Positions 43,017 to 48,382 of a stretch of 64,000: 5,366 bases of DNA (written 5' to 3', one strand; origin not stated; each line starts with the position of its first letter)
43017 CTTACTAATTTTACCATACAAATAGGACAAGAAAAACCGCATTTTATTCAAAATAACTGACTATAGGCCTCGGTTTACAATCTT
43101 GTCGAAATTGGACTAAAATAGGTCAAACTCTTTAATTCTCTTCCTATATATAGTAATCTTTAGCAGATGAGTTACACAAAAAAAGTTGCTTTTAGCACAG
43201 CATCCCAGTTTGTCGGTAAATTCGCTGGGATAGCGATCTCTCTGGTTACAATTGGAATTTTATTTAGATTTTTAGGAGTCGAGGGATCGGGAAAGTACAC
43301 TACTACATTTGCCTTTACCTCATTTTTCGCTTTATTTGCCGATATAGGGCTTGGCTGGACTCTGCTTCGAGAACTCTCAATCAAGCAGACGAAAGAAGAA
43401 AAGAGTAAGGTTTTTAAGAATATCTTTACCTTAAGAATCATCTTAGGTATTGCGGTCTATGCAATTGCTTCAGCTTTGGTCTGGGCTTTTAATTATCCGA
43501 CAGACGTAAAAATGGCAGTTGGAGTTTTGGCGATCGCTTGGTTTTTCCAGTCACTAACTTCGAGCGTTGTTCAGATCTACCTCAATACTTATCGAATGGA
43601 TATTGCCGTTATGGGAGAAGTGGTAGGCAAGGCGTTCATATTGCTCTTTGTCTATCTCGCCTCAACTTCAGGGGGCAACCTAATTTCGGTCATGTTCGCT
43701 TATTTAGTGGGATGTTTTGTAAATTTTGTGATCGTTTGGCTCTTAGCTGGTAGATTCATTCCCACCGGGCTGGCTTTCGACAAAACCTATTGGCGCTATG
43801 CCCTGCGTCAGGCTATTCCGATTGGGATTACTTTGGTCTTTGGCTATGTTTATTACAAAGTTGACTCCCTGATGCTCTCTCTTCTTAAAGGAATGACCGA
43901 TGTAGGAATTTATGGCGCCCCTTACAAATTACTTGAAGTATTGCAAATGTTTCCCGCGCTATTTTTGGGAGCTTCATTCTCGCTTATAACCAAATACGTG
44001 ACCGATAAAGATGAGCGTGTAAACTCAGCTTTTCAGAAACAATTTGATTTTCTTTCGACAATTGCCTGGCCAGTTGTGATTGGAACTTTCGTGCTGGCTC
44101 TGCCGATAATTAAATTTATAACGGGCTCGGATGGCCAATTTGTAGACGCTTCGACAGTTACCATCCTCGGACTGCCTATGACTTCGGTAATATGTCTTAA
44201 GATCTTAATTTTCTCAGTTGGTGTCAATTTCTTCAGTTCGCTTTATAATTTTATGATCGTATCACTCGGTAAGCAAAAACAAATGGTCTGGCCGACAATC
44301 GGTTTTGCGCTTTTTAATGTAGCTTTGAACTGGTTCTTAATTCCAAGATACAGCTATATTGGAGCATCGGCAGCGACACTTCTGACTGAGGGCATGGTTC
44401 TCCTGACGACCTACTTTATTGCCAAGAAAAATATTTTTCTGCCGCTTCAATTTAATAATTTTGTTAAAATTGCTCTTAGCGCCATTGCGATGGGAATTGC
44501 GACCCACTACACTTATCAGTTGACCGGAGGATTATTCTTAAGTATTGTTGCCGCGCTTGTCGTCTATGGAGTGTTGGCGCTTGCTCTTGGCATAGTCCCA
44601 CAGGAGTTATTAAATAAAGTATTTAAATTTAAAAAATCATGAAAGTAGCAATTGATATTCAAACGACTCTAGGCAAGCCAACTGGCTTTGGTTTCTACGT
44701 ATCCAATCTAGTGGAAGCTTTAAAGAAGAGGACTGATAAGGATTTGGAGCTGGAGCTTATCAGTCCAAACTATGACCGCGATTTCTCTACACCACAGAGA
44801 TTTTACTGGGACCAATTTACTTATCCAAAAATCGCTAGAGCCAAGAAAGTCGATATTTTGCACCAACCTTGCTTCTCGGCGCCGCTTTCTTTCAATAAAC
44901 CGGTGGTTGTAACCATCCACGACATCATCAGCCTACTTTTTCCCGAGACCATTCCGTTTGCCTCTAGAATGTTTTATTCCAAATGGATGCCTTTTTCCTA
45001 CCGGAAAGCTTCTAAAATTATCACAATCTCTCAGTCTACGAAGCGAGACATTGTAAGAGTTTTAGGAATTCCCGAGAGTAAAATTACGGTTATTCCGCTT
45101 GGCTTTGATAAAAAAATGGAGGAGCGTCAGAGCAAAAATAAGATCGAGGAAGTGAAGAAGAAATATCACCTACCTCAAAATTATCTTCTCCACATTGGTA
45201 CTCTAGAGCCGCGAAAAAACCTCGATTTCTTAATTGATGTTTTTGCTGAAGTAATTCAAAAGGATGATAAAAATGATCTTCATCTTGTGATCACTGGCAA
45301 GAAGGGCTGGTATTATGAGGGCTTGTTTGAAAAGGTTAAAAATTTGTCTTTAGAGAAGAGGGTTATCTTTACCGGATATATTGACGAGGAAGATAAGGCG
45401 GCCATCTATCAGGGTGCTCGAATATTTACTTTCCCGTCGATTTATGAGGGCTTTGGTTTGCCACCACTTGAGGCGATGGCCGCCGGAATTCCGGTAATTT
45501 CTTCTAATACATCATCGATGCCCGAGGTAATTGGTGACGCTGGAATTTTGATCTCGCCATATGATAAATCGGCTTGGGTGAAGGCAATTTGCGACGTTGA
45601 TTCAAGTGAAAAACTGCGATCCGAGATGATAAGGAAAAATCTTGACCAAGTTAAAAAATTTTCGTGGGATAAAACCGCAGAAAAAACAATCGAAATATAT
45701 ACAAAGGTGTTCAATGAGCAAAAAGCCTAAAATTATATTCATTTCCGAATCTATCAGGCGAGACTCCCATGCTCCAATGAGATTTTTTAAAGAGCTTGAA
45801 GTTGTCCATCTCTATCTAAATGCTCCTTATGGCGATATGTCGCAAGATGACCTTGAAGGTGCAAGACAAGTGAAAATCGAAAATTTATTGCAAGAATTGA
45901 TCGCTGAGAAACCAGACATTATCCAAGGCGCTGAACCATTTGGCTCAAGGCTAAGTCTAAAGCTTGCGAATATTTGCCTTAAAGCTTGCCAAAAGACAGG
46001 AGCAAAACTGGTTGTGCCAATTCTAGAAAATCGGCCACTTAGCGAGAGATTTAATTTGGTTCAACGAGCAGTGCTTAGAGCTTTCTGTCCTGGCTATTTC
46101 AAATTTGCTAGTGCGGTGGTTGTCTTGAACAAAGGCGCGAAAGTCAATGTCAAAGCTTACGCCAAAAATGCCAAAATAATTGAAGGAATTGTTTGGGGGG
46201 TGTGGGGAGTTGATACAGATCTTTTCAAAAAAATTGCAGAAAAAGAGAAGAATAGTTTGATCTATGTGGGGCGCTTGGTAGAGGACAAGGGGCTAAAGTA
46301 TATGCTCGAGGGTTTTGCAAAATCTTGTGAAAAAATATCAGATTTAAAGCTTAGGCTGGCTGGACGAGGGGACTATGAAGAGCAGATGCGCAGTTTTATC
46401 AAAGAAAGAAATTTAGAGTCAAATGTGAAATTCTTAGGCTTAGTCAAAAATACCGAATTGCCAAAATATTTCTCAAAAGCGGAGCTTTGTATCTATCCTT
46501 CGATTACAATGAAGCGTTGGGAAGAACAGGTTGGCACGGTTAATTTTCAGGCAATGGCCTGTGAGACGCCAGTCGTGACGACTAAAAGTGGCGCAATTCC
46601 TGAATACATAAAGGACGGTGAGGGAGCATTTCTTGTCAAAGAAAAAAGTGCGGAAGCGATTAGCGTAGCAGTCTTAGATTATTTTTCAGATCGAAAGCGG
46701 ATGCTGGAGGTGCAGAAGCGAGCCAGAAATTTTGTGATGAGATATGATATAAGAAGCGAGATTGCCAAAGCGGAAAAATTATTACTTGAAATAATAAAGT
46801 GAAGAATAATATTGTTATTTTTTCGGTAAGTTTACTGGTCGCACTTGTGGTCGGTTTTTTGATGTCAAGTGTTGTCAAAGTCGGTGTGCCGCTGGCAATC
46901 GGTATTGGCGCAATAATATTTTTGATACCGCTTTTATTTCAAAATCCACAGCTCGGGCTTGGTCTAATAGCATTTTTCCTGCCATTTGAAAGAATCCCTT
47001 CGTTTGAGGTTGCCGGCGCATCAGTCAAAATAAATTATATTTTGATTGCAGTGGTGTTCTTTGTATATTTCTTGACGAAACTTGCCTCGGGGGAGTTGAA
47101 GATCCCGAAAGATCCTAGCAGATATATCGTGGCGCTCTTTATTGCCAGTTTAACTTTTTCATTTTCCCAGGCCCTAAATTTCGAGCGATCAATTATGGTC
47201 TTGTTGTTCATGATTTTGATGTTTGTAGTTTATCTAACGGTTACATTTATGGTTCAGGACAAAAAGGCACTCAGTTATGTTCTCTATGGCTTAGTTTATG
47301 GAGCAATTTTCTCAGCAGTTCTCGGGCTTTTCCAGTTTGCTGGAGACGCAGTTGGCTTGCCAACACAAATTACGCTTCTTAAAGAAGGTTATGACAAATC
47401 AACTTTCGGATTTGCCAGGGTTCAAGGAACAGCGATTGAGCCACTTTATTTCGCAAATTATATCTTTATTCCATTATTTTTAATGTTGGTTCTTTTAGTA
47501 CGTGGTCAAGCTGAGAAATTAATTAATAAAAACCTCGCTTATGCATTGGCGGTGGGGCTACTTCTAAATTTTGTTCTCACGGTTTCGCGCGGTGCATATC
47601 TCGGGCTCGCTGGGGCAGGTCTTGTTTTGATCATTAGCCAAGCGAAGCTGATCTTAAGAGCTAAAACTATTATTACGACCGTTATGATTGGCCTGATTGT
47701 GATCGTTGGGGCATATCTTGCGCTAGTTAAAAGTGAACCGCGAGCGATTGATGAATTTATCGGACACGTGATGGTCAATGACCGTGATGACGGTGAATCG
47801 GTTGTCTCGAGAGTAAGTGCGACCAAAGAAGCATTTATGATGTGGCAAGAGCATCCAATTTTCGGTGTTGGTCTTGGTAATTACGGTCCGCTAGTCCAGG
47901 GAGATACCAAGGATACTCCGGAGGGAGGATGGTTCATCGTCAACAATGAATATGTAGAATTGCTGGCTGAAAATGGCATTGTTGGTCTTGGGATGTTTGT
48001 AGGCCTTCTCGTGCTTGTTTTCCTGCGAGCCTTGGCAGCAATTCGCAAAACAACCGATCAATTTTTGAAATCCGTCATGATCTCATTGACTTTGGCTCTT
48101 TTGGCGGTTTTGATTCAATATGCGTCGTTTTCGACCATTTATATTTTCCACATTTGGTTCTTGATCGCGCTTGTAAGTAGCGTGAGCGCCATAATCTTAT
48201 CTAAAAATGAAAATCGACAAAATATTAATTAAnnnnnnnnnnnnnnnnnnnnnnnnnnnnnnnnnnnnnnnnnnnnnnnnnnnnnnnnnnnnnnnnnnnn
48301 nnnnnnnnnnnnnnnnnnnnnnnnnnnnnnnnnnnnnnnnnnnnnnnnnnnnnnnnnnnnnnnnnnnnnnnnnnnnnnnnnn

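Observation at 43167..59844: Elaborate polyprenol-phosphate-sugar-dependent extracytoplasmic glycosylation locus: three PMT/ArnT-like GT-C enzymes, two Dpm1-like GT2s (one fused to a GT-C, one fused to GtrA), two Wzy-like proteins, a Wzx flippase and three GT4s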

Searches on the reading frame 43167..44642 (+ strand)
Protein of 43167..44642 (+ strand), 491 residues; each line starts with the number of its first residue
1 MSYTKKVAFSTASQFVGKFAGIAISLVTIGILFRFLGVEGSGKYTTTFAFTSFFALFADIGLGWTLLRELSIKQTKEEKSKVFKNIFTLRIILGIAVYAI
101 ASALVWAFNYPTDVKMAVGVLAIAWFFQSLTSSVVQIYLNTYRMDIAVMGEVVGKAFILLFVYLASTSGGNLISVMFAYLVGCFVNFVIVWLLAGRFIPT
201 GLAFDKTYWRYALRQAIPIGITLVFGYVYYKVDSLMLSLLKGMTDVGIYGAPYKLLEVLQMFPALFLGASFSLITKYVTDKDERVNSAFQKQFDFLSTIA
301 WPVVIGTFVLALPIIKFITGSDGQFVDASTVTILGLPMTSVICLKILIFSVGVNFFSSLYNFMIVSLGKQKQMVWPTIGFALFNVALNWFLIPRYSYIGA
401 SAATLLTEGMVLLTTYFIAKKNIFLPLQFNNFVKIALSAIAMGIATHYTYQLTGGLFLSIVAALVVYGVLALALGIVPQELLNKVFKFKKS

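Call 3: search_protein_families(library=pfam, proteins=[window:43167-44642:+], max_evalue=0.01)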
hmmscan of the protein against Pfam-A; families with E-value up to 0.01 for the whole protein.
window:43167-44642:+ (491 aa): 2 families
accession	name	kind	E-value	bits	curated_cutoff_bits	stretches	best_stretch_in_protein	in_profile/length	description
PF01943.22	Polysacc_synt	-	2.3e-25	90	28.2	1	12-272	6-268/274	Polysaccharide biosynthesis protein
PF13440.11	Polysacc_synt_3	-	3.9e-18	66.2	23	1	31-321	1-286/293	Polysaccharide biosynthesis protein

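Call 22: search_protein_families(library=ncbifam, proteins=[window:43167-44642:+], max_evalue=0.01)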
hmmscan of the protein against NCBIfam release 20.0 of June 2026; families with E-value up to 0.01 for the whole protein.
window:43167-44642:+ (491 aa): 2 families
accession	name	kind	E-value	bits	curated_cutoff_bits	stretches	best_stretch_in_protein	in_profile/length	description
NF050818.1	PolSacchBiosHfsF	equivalog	4.1e-16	59.1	700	1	24-475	19-461/468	polysaccharide biosynthesis protein HfsF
NF041871.1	Wzx_EPS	equivalog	0.0012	17.6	800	1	22-483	17-470/492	exopolysaccharide biosynthesis flippase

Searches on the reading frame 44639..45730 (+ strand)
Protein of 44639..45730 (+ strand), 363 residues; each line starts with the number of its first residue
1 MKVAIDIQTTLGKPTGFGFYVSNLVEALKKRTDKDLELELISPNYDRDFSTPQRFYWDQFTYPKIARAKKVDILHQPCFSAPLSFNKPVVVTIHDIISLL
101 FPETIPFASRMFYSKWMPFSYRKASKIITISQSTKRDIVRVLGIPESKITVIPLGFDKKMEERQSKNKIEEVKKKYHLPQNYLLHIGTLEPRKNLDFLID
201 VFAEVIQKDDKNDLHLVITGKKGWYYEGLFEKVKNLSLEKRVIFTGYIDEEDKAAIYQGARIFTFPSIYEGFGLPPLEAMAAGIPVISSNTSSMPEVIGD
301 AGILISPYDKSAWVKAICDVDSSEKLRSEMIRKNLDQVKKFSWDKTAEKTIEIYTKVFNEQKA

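Call 3: search_protein_families(library=pfam, proteins=[window:44639-45730:+], max_evalue=0.01)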
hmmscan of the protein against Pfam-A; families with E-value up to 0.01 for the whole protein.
window:44639-45730:+ (363 aa): 8 families
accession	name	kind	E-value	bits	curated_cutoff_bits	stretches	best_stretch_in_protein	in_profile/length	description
PF00534.26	Glycos_transf_1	-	1.4e-38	132.6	26.4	1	173-333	6-168/172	Glycosyl transferases group 1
PF13692.12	Glyco_trans_1_4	-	3.9e-35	121.6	27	1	181-319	2-138/142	Glycosyl transferases group 1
PF13439.12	Glyco_transf_4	-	1.7e-16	61.2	28.5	1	47-157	49-167/170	Glycosyltransferase Family 4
PF20706.3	GT4-conflict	-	9.9e-14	51.5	26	1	146-335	171-372/385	Family 4 Glycosyltransferase in conflict systems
PF13579.12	Glyco_trans_4_4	-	5.2e-09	37.1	29.7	1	67-155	68-158/158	Glycosyl transferase 4-like domain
PF13524.12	Glyco_trans_1_2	-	3.3e-06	27.6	25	1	210-349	11-141/144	Glycosyl transferase-like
PF22896.3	OB_RNR_1st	-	0.0063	17.1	28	0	155-209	16-68/99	Ribonuclease R, OB first domain, N-terminal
PF00982.27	Glyco_transf_20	-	0.0076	15.5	32.5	0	246-349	358-466/473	Glycosyltransferase family 20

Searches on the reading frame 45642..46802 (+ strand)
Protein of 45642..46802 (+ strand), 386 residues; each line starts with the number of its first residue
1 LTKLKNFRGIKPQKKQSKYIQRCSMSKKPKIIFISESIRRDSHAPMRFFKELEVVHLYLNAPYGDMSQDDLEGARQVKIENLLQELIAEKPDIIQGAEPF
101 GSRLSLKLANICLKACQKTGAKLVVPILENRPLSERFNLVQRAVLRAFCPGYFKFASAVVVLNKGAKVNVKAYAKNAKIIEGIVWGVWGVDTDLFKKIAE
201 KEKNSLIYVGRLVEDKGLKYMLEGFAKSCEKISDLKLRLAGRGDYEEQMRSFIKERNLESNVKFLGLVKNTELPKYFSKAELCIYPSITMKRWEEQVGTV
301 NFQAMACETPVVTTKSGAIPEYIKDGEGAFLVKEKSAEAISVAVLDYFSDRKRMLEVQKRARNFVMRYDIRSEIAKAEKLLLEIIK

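Call 3: search_protein_families(library=pfam, proteins=[window:45642-46802:+], max_evalue=0.01)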
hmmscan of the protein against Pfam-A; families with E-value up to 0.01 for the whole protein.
window:45642-46802:+ (386 aa): 4 families
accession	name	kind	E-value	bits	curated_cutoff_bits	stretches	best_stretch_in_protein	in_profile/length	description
PF00534.26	Glycos_transf_1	-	2.8e-38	131.6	26.4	1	195-363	6-171/172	Glycosyl transferases group 1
PF13692.12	Glyco_trans_1_4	-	2.4e-29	102.8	27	1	204-349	2-141/142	Glycosyl transferases group 1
PF13524.12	Glyco_trans_1_2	-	4.8e-07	30.3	25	1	231-366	8-130/144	Glycosyl transferase-like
PF20706.3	GT4-conflict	-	0.0011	18.4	26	1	197-332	191-324/385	Family 4 Glycosyltransferase in conflict systems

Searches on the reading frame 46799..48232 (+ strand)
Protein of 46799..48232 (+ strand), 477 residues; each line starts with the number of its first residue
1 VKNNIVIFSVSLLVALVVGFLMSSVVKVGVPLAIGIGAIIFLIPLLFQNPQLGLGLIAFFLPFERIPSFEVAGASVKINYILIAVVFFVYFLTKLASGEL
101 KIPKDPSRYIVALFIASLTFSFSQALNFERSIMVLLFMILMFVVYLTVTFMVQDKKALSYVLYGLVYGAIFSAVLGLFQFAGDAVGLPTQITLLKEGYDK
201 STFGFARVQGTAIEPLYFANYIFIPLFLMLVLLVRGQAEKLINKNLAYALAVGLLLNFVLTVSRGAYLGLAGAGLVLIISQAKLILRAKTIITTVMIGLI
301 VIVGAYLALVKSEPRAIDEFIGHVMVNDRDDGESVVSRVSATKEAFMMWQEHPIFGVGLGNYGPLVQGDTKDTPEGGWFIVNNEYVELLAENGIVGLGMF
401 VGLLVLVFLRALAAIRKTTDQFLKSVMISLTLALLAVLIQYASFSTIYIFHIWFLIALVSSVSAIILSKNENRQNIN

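Call 3: search_protein_families(library=pfam, proteins=[window:46799-48232:+], max_evalue=0.01)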
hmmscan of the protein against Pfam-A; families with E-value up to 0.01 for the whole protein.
window:46799-48232:+ (477 aa): 1 family
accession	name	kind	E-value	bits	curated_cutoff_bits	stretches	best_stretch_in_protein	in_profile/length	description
PF04932.20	Wzy_C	-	1e-18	68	31.7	1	250-401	2-149/149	O-Antigen ligase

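Call 22: search_protein_families(library=ncbifam, proteins=[window:46799-48232:+], max_evalue=0.01)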
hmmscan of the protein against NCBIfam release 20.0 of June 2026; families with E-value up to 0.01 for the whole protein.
window:46799-48232:+ (477 aa): 2 families
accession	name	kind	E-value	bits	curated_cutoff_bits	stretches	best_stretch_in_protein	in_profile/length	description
TIGR03097.1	PEP_O_lig_1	hypoth_equivalog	1.3e-11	44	188.1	1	38-458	8-399/408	putative O-glycosylation ligase, exosortase A system-associated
TIGR00947.1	2A73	equivalog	3.1e-11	42.9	366.4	1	78-462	41-422/425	IctB family putative bicarbonate transporter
